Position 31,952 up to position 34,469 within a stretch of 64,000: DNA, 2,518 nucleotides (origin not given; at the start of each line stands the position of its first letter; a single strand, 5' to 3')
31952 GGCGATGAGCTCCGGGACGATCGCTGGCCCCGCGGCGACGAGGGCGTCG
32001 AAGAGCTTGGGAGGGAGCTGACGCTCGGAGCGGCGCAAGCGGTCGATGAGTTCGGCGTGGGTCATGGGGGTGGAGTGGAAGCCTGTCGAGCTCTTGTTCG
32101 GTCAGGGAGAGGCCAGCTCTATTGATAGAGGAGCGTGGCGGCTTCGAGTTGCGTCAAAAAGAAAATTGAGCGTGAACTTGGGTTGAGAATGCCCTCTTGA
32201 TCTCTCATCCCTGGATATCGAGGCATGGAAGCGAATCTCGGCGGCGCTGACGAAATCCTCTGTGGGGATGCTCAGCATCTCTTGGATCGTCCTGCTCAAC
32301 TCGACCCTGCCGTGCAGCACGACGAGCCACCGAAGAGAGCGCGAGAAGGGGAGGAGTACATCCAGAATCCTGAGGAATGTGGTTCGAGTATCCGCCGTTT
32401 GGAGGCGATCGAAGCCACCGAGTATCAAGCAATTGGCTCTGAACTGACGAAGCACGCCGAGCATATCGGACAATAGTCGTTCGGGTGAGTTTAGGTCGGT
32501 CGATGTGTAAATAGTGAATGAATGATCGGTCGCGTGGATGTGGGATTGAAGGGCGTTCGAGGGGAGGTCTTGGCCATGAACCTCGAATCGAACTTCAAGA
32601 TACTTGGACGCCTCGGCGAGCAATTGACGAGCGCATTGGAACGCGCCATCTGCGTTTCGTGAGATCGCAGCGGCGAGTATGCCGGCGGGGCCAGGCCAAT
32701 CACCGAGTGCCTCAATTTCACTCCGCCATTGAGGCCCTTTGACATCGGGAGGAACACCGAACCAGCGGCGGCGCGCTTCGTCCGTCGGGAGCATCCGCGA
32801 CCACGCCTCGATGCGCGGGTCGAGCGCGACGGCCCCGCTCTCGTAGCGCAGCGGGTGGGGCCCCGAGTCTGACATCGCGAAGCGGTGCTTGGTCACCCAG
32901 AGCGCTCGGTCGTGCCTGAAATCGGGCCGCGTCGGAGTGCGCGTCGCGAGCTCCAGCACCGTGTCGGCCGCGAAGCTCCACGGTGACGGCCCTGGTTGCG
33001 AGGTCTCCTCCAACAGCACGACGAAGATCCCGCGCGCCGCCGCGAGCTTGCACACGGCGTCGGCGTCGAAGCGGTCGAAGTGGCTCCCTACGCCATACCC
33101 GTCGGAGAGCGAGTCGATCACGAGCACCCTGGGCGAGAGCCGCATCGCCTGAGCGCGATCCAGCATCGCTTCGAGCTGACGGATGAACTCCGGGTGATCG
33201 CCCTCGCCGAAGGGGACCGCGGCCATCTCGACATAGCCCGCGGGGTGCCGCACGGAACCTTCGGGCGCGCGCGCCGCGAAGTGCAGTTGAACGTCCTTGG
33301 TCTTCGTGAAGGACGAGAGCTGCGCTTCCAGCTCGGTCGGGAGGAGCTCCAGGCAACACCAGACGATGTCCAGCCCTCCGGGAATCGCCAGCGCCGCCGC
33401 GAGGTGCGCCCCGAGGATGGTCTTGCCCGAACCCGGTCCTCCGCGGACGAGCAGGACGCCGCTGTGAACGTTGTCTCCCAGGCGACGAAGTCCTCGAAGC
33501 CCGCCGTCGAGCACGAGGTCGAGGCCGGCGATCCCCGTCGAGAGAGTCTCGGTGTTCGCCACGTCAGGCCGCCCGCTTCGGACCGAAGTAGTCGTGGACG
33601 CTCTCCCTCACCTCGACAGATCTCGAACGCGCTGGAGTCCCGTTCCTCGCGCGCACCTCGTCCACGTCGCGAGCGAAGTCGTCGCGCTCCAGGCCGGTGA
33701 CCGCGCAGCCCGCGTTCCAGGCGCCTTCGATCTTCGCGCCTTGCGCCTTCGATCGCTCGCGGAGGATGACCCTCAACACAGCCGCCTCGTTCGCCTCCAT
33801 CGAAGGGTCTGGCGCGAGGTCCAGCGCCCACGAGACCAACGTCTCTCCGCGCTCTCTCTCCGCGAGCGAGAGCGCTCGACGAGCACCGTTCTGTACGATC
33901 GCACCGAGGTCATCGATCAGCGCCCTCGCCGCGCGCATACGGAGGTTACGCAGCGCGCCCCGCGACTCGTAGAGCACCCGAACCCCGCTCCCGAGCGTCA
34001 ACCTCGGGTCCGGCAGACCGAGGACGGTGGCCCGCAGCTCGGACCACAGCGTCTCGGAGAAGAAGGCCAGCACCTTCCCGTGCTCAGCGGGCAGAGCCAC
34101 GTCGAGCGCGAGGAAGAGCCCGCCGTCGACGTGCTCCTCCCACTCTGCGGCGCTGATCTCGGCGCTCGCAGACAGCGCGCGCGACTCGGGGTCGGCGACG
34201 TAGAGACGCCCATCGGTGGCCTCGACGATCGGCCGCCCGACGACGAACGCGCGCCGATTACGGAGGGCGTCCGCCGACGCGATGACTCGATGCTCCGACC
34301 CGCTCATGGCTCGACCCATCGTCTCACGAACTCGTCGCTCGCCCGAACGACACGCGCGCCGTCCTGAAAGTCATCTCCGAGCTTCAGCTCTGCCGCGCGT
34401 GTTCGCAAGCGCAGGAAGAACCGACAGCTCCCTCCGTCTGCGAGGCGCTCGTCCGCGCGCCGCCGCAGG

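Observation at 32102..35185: Tightly coupled three-gene cassette (two unknown proteins plus a KaiC/RecA-like ATPase) inserted behind glgC: candidate undescribed conflict or signalling system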

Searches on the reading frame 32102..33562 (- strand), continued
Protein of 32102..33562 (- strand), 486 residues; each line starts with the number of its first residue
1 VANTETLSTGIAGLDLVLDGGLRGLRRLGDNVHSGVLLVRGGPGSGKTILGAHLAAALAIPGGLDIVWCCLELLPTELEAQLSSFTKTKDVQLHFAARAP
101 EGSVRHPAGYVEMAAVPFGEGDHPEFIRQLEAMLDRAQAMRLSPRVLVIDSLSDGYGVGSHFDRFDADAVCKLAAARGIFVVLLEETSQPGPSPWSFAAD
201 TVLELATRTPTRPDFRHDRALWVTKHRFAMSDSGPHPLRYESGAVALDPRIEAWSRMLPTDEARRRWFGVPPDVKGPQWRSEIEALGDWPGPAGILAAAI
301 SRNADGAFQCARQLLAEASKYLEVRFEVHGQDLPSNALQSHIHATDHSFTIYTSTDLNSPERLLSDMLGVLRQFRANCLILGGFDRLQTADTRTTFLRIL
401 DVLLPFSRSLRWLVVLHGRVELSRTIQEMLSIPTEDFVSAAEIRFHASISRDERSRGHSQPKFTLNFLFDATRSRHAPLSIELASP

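Call 42: predict_structure(alignment_id=A1)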
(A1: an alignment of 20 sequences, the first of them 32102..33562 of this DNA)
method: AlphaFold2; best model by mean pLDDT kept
length: 486 residues; sequences in the alignment: 20
mean_pLDDT: 75.0   pTM: 0.77
mean pLDDT of the five models: 75.0, 74.1, 72.7, 72.7, 72.3
residues with pLDDT >= 90: 125; 70-90: 205; 50-70: 89; < 50: 67
segments of 3 or more residues with pLDDT < 50: 210-216, 262-275, 286-288, 337-345, 423-433, 455-463, 472-476, 483-486
pLDDT, mean of each block of 10 residues (from residue 1): 83 92 87 93 91 92 88 88 84 71 66 73 82 92 93 68 87 94 88 89 81 57 94 91 88 78 46 46 51 77 79 68 75 52 55 67 85 82 77 81 81 83 46 59 72 48 51 49 47
secondary structure, 60 per line:
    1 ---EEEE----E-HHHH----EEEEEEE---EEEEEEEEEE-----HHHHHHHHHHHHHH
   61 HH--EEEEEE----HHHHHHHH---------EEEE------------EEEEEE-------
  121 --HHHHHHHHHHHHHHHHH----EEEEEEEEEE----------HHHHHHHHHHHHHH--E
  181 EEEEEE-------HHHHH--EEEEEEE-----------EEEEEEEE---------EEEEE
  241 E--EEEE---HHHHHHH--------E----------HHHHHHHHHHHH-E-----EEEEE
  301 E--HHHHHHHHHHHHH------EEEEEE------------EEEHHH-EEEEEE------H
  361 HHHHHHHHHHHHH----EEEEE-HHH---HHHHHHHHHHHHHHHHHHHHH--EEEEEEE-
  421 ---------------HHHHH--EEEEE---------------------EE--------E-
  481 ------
elements in order: E4-7 H14-17 E22-28 E32-41 H47-62 E65-70 H75-82 E92-95 E108-113 H123-139 E144-153 H164-177 E180-186 H194-198 E201-207 E219-226 E236-241 E244-247 H251-257 H277-288 E296-301 H304-316 E323-328 E341-343 E348-353 H360-373 E378-382 H390-410 E413-419 H436-440 E443-447
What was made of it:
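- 32102..33562 (-): Gene C (486 aa, GTG start). A KaiC-like two-domain RecA-superfamily ATPase. AF2 model with pLDDT 75 and pTM 0.77 (call 42).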

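Call 44: fold_search(model_id=the predicted structure, library=pdb)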
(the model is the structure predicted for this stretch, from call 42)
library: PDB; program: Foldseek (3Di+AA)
matches with E <= 10: 1804; with E <= 0.001: 713
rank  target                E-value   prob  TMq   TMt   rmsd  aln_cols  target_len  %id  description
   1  4ijm_D                1.3e-23  1.00  0.61  0.61   6.9       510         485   14  Crystal structure of circadian clock protein KaiC A422V mutant (released 2013-02-13)
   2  3k09_D                1.6e-23  1.00  0.61  0.61   7.0       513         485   14  Crystal structure of the phosphorylation-site mutant S431D of the KaiC circadian clock protein (released 2010-03-31)
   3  4ijm_B                1.9e-23  1.00  0.61  0.61   7.2       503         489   13  Crystal structure of circadian clock protein KaiC A422V mutant (released 2013-02-13)
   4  7s66_A                3.3e-23  1.00  0.62  0.62   7.2       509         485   14  Extended conformation of nighttime state KaiC (released 2021-09-22)
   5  4dug_D                3.3e-23  1.00  0.60  0.59   7.3       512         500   14  Crystal Structure of Circadian Clock Protein KaiC E318A Mutant (released 2012-03-14)
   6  7s65_A                3.9e-23  1.00  0.63  0.67   6.6       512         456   14  Compressed conformation of nighttime state KaiC (released 2021-09-22)
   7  7s67_A                7.7e-23  1.00  0.59  0.60   7.3       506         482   16  Extended conformation of daytime state KaiC (released 2021-09-22)
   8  8jon_A                8.1e-23  1.00  0.59  0.60   7.6       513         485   13  Structure of a synthetic circadian clock protein KaiC mutant of cyanobacteria Synechococcus elongatus PCC 7942 (released 2024-06-12)
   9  3k0c_D                1.1e-22  1.00  0.61  0.61   7.3       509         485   14  Crystal structure of the phosphorylation-site double mutant S431A/T432E of the KaiC circadian clock protein (released 2010-03-31)
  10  4ijm_A                1.3e-22  1.00  0.61  0.59   6.9       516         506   13  Crystal structure of circadian clock protein KaiC A422V mutant (released 2013-02-13)
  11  3s1a_C                1.4e-22  1.00  0.59  0.59   7.3       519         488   13  Crystal structure of the phosphorylation-site double mutant S431E/T432E of the KaiC circadian clock protein (released 2011-09-21)
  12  2gbl_D                1.8e-22  1.00  0.63  0.63   6.9       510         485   15  Crystal Structure of Full Length Circadian Clock Protein KaiC with Phosphorylation Sites (released 2007-01-23)
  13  3k0a_D                1.8e-22  1.00  0.62  0.62   7.2       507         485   14  Crystal structure of the phosphorylation-site mutant S431A of the KaiC circadian clock protein (released 2010-03-31)
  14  4dug_E                2.1e-22  1.00  0.58  0.57   7.1       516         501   14  Crystal Structure of Circadian Clock Protein KaiC E318A Mutant (released 2012-03-14)
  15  7v3x_C                2.3e-22  1.00  0.62  0.64   6.9       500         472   15  Crystal Structure of Cyanobacterial Circadian Clock Protein KaiC (released 2022-04-27)
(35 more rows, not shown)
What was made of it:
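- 32102..33562 (-): Foldseek matches full-length KaiC at E 1e-23 and TM 0.6 (call 44).
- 32105..32695 (-): C C-terminal domain (residues about 290-486). A P-loop-less, RecA-like pseudo-ATPase domain that evolves fast and has low GC. Proposed as a sensor or docking domain. It is still modelled as a strand/helix alternation and is covered by the KaiC alignment (calls 42, 44).
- On KaiABC circadian oscillator: The AF2 model aligns over about 500 columns to KaiC chains, with TM 0.6 (calls 42, 44).
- Closest known: KaiC. Same: Its model superposes on full-length two-domain KaiC (TM 0.6, E 1e-23; call 44).
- Checked: The whole protein nevertheless aligns over about 500 columns to two-domain KaiC (TM 0.6, E 1e-23; call 44).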

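Call 72: search_protein_families(library=pfam, proteins=[L001:7151-7594:+, L003:7025-7555:+, L001:7591-8004:+, L003:7552-8001:+, L070:822-1805:+, L070:1802-2707:+], max_evalue=1)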
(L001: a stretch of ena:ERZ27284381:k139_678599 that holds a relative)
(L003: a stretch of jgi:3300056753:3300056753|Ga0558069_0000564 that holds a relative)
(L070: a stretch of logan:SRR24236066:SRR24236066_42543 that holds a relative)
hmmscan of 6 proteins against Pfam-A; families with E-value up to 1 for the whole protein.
L001:7151-7594:+ (147 aa): 1 family
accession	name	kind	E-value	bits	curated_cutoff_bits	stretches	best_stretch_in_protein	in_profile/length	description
PF14894.11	Lsm_C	-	0.15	12.3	27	1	36-53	27-44/63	Lsm C-terminal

L003:7025-7555:+ (176 aa): 0 families

L001:7591-8004:+ (137 aa): 0 families

L003:7552-8001:+ (149 aa): 0 families

L070:822-1805:+ (327 aa): 0 families

L070:1802-2707:+ (301 aa): 0 families

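Call 73: search_protein_families(library=padloc, proteins=[L001:7151-7594:+, L003:7025-7555:+, L001:7591-8004:+, L070:822-1805:+, L070:1802-2707:+], max_evalue=1)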
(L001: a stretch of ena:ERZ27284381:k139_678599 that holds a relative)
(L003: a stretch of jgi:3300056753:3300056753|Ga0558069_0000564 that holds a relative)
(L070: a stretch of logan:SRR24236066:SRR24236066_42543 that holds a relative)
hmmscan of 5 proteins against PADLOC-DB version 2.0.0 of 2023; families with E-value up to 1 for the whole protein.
L001:7151-7594:+ (147 aa): 0 families

L003:7025-7555:+ (176 aa): 0 families

L001:7591-8004:+ (137 aa): 0 families

L070:822-1805:+ (327 aa): 0 families

L070:1802-2707:+ (301 aa): 0 families

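Call 75: list_cluster_members(proteins=[P0028, P0030, P0032, P0041, P0008, P0062, P0066, P0054, P0044, P0049])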
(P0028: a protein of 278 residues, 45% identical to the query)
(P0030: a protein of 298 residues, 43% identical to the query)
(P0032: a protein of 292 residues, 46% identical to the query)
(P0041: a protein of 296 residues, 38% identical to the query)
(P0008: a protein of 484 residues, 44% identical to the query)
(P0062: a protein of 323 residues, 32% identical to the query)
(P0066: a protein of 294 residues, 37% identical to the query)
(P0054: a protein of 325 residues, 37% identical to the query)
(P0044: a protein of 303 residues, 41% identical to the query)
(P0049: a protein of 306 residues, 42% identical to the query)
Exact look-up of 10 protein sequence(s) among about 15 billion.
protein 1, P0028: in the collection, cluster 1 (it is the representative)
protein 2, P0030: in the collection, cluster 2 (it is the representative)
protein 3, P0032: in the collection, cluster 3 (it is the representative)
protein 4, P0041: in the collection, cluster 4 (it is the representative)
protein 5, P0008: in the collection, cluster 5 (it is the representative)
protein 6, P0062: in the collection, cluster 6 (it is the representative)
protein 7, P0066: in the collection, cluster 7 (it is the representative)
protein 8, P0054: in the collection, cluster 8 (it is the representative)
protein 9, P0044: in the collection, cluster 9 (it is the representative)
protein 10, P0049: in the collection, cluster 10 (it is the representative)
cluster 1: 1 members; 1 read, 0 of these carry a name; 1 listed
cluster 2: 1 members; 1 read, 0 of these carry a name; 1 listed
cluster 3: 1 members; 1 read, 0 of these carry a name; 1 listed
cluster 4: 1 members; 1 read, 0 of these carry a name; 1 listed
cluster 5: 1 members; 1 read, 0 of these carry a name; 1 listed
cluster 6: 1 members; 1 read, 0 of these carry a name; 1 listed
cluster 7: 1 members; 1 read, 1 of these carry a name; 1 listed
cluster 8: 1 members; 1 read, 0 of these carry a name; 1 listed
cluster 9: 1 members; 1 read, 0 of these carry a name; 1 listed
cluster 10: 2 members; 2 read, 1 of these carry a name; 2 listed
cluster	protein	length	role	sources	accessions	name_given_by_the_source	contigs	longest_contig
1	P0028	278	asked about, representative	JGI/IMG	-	-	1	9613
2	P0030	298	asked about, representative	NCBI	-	-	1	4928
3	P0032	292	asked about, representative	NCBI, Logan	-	-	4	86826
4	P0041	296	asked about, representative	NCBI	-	-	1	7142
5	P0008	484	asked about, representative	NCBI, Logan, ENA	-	-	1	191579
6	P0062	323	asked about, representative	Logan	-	-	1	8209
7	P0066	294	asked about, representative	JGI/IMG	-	hypothetical protein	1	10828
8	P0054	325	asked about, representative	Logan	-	-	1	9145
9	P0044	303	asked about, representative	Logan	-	-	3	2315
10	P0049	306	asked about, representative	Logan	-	-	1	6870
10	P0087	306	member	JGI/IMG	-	hypothetical protein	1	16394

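Call 90: search_protein_families(library=phrogs, proteins=[window:32102-33562:-, L070:822-1805:+, L001:7151-7594:+, L001:7591-8004:+], max_evalue=0.1)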
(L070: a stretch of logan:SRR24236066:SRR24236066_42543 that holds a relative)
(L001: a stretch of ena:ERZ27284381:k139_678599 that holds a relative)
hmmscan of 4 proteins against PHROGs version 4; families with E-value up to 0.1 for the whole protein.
window:32102-33562:- (486 aa): 3 families
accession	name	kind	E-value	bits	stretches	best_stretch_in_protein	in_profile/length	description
phrog_6891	-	other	0.00026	21.7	1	28-59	36-67/310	ATPase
phrog_19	-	DNA, RNA and nucleotide metabolism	0.025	14.4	1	35-74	354-392/621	DnaB-like replicative helicase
phrog_1366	-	unknown function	0.098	13.2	0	36-154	16-100/307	-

L070:822-1805:+ (327 aa): 1 family
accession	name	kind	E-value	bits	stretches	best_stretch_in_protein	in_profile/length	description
phrog_342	-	head and packaging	0.00013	21.1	1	7-146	345-429/1235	internal virion protein with endolysin domain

L001:7151-7594:+ (147 aa): 0 families

L001:7591-8004:+ (137 aa): 0 families

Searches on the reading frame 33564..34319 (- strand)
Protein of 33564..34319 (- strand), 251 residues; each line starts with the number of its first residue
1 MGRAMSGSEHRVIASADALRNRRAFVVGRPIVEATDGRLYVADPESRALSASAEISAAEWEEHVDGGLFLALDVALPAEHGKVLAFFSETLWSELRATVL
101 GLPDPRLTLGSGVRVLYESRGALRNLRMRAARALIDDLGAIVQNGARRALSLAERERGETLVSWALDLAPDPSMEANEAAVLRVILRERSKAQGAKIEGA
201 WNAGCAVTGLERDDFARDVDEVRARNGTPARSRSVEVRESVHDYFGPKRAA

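Call 3: search_protein_families(library=pfam, proteins=[window:33564-34319:-], max_evalue=1)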
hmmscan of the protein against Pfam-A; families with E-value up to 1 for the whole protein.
window:33564-34319:- (251 aa): 0 families

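Call 4: search_protein_families(library=padloc, proteins=[window:33564-34319:-], max_evalue=1)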
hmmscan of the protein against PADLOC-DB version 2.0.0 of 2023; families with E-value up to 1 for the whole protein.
window:33564-34319:- (251 aa): 0 families

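Call 5: search_protein_families(library=ncbifam, proteins=[window:33564-34319:-], max_evalue=1)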
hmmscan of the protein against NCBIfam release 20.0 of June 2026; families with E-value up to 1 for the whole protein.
window:33564-34319:- (251 aa): 2 families
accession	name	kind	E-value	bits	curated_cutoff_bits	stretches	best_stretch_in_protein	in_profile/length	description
NF001273.0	PRK00230.1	equivalog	0.14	11.5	193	1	6-38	186-219/233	orotidine-5'-phosphate decarboxylase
NF040997.1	MamY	equivalog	0.15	11.4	600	0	171-225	97-151/333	liposome tubulation protein MamY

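Call 7: find_homologous_proteins(query=window:33564-34319:-)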
Query window:33564-34319:- (251 aa): 1 proteins with E <= 0.001 among 8000 candidates.
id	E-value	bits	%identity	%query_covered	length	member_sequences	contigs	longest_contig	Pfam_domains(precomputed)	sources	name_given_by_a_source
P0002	6.7e-152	522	100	98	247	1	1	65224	-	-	-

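Call 90: search_protein_families(library=phrogs, proteins=[window:33564-34307:-], max_evalue=0.1)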
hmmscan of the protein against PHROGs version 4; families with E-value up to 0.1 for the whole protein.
window:33564-34307:- (247 aa): 0 families

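Call 91: search_solved_structures(query=A3, max_evalue=10)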
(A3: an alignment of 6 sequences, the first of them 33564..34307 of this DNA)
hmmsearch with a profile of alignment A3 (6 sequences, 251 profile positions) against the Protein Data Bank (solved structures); distinct sequences matched with E-value up to 10: 5.
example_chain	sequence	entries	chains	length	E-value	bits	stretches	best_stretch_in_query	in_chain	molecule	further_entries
9lnt_A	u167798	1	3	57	0.076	15.5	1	137-182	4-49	mAIT03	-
8b3b_B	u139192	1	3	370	0.54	12.7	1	138-191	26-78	Variant surface glycoprotein 531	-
8b3b_A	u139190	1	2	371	0.54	12.7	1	138-191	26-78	Variant surface glycoprotein 531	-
8b3b_D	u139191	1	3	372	0.54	12.7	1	138-191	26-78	Variant surface glycoprotein 531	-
5dwa_A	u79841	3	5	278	0.99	11.8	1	150-196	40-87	Type-2 restriction enzyme AgeI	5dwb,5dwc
